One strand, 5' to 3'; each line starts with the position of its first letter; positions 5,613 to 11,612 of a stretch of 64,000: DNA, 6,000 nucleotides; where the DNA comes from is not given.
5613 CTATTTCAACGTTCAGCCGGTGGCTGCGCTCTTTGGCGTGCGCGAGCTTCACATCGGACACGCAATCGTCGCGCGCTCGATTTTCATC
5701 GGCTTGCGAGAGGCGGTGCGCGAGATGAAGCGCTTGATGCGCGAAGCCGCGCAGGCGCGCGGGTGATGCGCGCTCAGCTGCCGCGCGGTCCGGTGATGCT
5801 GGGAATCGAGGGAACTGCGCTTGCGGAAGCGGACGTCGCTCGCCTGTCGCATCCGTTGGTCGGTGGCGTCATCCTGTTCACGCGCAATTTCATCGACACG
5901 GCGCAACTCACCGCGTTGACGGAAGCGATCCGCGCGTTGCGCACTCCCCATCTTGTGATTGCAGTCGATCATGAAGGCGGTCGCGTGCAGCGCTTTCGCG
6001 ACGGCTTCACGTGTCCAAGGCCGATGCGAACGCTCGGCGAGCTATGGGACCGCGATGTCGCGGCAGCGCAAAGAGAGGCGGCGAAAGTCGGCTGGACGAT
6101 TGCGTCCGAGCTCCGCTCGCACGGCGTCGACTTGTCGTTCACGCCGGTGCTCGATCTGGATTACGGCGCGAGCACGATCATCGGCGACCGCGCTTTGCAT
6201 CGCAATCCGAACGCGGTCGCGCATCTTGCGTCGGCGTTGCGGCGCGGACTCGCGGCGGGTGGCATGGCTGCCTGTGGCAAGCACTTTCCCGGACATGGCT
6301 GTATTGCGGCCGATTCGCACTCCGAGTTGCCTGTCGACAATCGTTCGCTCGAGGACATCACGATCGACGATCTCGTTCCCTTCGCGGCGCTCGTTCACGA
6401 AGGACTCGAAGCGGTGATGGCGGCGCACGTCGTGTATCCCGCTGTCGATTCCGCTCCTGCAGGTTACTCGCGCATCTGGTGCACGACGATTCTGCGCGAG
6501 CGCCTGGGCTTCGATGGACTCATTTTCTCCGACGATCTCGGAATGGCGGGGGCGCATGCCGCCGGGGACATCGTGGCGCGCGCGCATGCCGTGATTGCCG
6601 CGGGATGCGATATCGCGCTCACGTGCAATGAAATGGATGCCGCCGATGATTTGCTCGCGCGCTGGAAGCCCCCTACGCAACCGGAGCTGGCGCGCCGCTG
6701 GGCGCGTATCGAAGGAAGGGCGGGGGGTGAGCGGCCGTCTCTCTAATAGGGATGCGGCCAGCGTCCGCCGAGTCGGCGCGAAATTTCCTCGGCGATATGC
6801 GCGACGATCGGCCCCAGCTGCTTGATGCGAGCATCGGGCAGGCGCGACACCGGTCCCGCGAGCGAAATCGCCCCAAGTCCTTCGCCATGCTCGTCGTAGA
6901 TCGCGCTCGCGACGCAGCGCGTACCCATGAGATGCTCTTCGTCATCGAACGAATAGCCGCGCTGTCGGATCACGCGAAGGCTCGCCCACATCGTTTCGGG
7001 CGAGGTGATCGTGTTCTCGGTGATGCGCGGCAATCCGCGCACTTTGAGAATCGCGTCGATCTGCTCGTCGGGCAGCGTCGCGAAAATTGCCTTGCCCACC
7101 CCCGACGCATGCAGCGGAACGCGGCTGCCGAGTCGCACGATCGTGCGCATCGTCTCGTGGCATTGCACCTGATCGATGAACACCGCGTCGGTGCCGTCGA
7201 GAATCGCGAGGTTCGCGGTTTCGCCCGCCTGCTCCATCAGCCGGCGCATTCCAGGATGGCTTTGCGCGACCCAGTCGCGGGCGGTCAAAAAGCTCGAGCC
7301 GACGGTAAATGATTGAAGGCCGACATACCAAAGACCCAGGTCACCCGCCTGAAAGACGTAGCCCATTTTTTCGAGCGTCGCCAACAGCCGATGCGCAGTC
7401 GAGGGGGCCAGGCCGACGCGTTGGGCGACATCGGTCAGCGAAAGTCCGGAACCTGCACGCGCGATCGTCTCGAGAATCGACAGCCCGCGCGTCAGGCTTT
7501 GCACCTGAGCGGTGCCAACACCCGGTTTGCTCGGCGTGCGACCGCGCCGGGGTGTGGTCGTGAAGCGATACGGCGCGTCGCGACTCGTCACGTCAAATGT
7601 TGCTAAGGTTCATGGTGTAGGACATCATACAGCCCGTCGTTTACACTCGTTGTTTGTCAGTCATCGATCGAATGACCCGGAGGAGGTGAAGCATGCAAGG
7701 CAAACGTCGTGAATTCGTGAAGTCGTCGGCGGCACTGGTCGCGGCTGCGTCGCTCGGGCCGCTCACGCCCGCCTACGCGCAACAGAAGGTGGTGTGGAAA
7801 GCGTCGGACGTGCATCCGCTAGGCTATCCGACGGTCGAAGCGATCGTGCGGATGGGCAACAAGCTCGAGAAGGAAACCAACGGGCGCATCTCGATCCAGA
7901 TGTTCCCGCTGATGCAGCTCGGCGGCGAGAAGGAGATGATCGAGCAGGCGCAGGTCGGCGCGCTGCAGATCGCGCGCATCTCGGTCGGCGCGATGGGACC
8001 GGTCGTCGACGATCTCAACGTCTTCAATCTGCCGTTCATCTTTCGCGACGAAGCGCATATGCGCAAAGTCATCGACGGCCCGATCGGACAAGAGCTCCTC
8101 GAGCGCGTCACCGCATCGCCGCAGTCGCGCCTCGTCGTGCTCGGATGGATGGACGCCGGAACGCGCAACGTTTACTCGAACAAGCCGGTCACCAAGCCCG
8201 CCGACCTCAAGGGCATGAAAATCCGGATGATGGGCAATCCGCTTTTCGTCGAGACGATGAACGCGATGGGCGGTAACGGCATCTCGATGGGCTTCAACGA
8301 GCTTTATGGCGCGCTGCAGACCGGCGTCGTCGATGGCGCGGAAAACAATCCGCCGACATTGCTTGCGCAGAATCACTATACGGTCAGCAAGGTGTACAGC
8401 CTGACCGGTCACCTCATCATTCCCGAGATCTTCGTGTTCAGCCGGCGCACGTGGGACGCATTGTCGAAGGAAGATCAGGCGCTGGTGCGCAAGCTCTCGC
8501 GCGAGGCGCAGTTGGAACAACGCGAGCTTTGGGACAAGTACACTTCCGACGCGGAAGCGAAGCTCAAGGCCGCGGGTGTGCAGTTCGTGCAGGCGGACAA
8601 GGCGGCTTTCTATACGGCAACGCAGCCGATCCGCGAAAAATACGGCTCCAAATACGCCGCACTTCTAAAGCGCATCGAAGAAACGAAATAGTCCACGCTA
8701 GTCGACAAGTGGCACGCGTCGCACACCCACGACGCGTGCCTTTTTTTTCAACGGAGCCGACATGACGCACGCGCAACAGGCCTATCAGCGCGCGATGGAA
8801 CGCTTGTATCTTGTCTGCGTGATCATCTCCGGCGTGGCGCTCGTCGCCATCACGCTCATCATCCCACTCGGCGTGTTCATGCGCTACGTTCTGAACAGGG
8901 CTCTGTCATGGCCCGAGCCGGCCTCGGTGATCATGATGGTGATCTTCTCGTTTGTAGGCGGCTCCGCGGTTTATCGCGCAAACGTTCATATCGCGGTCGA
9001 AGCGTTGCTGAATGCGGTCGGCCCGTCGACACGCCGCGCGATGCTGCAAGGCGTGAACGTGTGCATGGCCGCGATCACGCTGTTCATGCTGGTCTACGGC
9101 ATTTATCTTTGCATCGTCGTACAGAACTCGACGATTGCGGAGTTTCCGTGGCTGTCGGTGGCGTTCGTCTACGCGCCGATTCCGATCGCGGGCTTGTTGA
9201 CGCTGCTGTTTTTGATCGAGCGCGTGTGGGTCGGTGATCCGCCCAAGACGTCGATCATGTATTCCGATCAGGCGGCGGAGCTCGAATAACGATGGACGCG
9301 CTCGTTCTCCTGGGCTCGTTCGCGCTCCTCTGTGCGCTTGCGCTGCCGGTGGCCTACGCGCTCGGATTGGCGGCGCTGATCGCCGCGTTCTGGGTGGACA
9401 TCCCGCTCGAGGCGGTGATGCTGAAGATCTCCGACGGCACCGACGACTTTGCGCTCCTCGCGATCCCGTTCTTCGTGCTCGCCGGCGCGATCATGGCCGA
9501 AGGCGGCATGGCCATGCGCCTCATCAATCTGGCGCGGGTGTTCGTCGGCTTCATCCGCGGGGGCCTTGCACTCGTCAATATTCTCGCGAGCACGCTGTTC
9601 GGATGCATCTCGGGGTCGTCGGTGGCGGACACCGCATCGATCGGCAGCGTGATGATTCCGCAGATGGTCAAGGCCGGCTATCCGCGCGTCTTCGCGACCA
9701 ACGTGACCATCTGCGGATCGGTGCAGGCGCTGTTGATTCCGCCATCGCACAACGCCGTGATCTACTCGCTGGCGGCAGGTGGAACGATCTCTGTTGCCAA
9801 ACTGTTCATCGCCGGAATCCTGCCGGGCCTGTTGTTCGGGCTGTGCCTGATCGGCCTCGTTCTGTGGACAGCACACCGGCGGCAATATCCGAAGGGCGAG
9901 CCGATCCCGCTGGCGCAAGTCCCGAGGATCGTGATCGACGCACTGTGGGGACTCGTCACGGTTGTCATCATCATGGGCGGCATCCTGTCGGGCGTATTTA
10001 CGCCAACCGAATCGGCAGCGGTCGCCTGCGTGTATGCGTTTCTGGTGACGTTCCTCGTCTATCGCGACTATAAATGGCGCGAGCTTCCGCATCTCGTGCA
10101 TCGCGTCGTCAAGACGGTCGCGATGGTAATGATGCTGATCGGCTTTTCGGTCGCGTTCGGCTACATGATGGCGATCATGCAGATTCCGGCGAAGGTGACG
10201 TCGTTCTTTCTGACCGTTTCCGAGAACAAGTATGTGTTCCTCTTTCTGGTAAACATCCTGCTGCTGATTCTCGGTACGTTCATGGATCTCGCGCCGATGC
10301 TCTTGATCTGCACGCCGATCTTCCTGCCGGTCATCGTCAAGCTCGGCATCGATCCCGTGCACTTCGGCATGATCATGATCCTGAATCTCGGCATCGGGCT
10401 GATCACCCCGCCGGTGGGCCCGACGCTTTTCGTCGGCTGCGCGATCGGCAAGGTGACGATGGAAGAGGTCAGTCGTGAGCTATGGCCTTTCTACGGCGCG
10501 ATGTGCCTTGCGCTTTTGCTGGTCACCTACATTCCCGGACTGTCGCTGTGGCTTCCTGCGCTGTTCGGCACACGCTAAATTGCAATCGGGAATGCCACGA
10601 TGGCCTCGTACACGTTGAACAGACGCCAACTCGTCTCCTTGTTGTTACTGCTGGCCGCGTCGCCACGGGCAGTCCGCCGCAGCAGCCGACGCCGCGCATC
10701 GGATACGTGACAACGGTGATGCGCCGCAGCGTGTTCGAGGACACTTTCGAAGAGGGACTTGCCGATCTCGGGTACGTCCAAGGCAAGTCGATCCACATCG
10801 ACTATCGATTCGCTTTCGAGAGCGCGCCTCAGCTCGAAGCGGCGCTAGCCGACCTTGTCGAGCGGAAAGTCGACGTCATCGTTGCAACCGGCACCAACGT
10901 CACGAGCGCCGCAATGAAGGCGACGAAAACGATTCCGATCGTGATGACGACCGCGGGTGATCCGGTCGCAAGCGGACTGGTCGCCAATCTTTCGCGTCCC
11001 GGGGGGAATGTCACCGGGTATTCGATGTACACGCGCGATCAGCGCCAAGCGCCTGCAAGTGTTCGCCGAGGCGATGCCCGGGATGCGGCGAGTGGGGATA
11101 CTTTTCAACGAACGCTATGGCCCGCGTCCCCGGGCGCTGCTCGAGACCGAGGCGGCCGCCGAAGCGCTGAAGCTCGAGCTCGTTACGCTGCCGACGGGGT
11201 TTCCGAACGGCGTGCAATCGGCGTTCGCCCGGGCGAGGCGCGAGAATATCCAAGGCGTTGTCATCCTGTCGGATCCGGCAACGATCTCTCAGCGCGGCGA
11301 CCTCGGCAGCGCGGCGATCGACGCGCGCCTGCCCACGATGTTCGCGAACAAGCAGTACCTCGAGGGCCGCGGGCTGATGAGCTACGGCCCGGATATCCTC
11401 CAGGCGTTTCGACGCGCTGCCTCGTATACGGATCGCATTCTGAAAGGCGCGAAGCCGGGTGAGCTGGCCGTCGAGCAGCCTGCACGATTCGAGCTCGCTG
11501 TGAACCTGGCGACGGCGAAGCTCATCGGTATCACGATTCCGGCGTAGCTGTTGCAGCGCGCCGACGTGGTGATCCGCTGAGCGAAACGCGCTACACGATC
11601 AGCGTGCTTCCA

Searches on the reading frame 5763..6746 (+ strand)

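Call 47: search_protein_families(library=pfam, proteins=[window:5763-6746:+], max_evalue=0.00001)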
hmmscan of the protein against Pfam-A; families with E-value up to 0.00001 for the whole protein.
window:5763-6746:+ (327 aa): 1 family
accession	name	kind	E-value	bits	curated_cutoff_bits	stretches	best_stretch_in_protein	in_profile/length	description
PF00933.27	Glyco_hydro_3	-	1.2e-71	242.2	27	1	20-291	16-285/316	Glycosyl hydrolase family 3 N terminal domain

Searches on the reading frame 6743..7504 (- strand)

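Call 47: search_protein_families(library=pfam, proteins=[window:6743-7504:-], max_evalue=0.00001)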
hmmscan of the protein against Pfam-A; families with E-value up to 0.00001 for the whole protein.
window:6743-7504:- (253 aa): 4 families
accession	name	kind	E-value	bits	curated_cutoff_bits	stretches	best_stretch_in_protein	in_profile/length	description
PF01614.24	IclR_C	-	3.6e-47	160.6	24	1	73-243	4-174/174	Bacterial transcriptional regulator IclR C-terminal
PF09339.16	HTH_IclR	-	1.1e-18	67.2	22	1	3-52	1-50/52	IclR helix-turn-helix domain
PF13412.12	HTH_24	-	3.9e-08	33.2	21.9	1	8-50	6-47/48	Winged helix-turn-helix DNA-binding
PF12802.13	MarR_2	-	7.9e-07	29.6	27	1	9-52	9-52/61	MarR family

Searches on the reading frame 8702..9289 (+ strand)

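Call 7: search_protein_families(library=pfam, proteins=[window:8702-9289:+], max_evalue=0.00001)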
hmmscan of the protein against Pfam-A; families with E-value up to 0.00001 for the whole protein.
window:8702-9289:+ (195 aa): 1 family
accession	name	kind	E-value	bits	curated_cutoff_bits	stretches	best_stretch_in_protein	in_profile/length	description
PF04290.18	DctQ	-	4e-19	69.3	28.3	1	50-176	1-127/132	Tripartite ATP-independent periplasmic transporters, DctQ component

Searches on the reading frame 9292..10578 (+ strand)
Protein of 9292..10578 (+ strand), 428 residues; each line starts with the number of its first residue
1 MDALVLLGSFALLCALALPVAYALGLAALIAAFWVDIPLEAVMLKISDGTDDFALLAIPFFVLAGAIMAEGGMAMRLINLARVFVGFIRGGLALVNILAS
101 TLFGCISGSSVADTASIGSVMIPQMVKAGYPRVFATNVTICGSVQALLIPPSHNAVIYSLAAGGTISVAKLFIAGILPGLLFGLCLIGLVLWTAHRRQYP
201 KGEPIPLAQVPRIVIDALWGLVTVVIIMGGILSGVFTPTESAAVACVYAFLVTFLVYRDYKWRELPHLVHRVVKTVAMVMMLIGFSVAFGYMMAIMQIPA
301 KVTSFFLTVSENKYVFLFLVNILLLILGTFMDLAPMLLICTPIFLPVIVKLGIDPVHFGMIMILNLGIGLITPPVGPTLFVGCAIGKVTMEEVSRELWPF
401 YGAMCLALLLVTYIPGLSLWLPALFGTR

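Call 47: search_protein_families(library=pfam, proteins=[window:9292-10578:+], max_evalue=0.00001)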
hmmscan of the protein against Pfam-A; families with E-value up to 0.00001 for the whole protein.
window:9292-10578:+ (428 aa): 1 family
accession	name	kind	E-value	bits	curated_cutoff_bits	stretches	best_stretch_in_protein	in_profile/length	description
PF06808.19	DctM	-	8.1e-118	394.3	23.8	1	7-417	1-413/413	Tripartite ATP-independent periplasmic transporter, DctM component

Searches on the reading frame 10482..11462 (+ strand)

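Call 7: search_protein_families(library=pfam, proteins=[window:10482-11462:+], max_evalue=0.00001)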
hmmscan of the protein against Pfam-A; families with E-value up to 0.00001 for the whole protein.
window:10482-11462:+ (326 aa): 1 family
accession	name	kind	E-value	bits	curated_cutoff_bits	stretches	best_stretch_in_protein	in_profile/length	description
PF04392.18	ABC_sub_bind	-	7.2e-21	75.1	25.9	1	88-181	19-112/293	ABC transporter substrate binding protein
